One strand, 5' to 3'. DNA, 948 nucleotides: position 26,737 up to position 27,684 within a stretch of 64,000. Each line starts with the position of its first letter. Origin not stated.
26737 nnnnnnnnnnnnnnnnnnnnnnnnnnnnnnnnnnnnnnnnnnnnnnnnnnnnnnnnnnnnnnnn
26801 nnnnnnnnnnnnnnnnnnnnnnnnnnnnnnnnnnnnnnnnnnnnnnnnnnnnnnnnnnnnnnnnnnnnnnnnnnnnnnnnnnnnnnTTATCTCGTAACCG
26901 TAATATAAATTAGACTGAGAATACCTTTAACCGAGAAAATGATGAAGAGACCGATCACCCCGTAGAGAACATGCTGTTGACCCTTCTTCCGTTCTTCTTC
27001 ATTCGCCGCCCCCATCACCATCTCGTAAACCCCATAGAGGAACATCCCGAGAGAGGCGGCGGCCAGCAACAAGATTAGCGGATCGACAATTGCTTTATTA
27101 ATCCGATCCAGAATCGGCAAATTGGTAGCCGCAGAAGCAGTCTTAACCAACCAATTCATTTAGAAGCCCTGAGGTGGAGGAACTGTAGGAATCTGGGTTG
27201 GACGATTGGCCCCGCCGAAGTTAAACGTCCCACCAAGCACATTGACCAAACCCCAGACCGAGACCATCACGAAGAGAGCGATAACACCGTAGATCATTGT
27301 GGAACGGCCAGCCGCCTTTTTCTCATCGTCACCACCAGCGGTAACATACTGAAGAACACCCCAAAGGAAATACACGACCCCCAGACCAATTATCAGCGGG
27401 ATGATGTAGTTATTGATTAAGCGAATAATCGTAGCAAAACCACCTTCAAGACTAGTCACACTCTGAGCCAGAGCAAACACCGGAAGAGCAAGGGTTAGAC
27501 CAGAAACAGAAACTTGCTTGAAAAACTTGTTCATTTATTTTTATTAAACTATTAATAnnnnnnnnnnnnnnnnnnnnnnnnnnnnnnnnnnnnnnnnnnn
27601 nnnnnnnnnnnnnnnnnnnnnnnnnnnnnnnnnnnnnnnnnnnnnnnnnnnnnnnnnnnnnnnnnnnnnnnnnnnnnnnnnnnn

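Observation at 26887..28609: Five tandem VirB2/TrbC-like pilin paralogs with a recent gene-conversion tract and no adjacent secretion ATPase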

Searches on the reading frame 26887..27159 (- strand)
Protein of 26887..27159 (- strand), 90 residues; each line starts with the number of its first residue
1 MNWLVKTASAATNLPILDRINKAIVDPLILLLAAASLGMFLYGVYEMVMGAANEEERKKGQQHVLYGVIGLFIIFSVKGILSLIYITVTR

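Call 3: search_protein_families(library=pfam, proteins=[window:26887-27159:-], max_evalue=1)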
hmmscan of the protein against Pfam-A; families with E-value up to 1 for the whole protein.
window:26887-27159:- (90 aa): 6 families
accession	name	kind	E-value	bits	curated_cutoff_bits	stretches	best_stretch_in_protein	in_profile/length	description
PF18895.5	T4SS_pilin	-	5.3e-08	33.3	26.6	1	22-84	10-71/71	Type IV secretion system pilin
PF06197.19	DUF998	-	0.0027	17.8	30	1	29-74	73-116/184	Protein of unknown function (DUF998)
PF06570.16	DUF1129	-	0.0046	17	29.1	1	30-85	117-172/207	Protein of unknown function (DUF1129)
PF03189.18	Otopetrin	-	0.027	13.8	27.8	1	30-78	308-353/434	Otopetrin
PF02238.20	COX7a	-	0.037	14.9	22.1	1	28-50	32-53/53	Cytochrome c oxidase subunit VII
PF05915.17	TMEM_230_134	-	0.062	13.9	26.8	1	34-89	51-104/119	Transmembrane proteins 230/134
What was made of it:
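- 26887..27159 (-): Pilin class 1 (90 aa), last in the array: short leader; its start codon directly follows the stop of the previous gene. PF18895 33.3 bits (call 3).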

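Call 4: search_protein_families(library=ncbifam, proteins=[window:26887-27159:-], max_evalue=1)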
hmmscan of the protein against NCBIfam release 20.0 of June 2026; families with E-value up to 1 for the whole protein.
window:26887-27159:- (90 aa): 4 families
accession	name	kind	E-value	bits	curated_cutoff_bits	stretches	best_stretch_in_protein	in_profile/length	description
NF045849.1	ICE_MMCAP2_0565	equivalog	3.6e-05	23.3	40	1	24-86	16-78/80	Mbov_0395 family pilin-like conjugal transfer protein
NF038300.1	EPS_HpsL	equivalog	0.034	12.7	640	1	13-87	135-208/534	hormogonium polysaccharide biosynthesis protein HpsL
TIGR03927.1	T7SS_EssA_Firm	equivalog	0.078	12.8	32.45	1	52-85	114-147/151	type VII secretion protein EssA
NF033191.4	JDVT-CTERM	domain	0.22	11.5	27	1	25-39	14-28/35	JDVT-CTERM domain-containing protein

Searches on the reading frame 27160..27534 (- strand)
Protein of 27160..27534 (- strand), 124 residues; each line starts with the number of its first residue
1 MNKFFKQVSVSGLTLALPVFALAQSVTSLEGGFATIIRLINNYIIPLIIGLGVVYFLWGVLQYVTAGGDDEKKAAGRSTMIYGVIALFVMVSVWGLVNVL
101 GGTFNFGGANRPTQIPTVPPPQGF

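Call 3: search_protein_families(library=pfam, proteins=[window:27160-27534:-], max_evalue=1)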
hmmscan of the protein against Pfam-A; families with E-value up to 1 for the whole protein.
window:27160-27534:- (124 aa): 2 families
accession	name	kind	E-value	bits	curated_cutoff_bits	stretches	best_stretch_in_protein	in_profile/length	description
PF18895.5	T4SS_pilin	-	6.7e-12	45.8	26.6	1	32-100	4-71/71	Type IV secretion system pilin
PF18920.5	DUF5671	-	0.0051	17.1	28.4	1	27-105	35-107/132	Domain of unknown function (DUF5671)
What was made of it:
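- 27160..27534 (-): Pilin class 2 (124 aa): signal peptide ending ALA|Q, two TM helices, Pro-rich tail; probable donor of the conversion tract. PF18895 45.8 bits (call 3).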

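Call 4: search_protein_families(library=ncbifam, proteins=[window:27160-27534:-], max_evalue=1)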
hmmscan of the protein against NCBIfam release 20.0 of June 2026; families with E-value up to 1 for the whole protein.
window:27160-27534:- (124 aa): 2 families
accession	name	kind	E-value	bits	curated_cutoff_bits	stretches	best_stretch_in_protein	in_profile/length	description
NF045849.1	ICE_MMCAP2_0565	equivalog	0.00018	21.1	40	1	36-100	12-76/80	Mbov_0395 family pilin-like conjugal transfer protein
TIGR03943.1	TIGR03943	equivalog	0.014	14.8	88.8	1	36-94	5-71/221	TIGR03943 family putative permease subunit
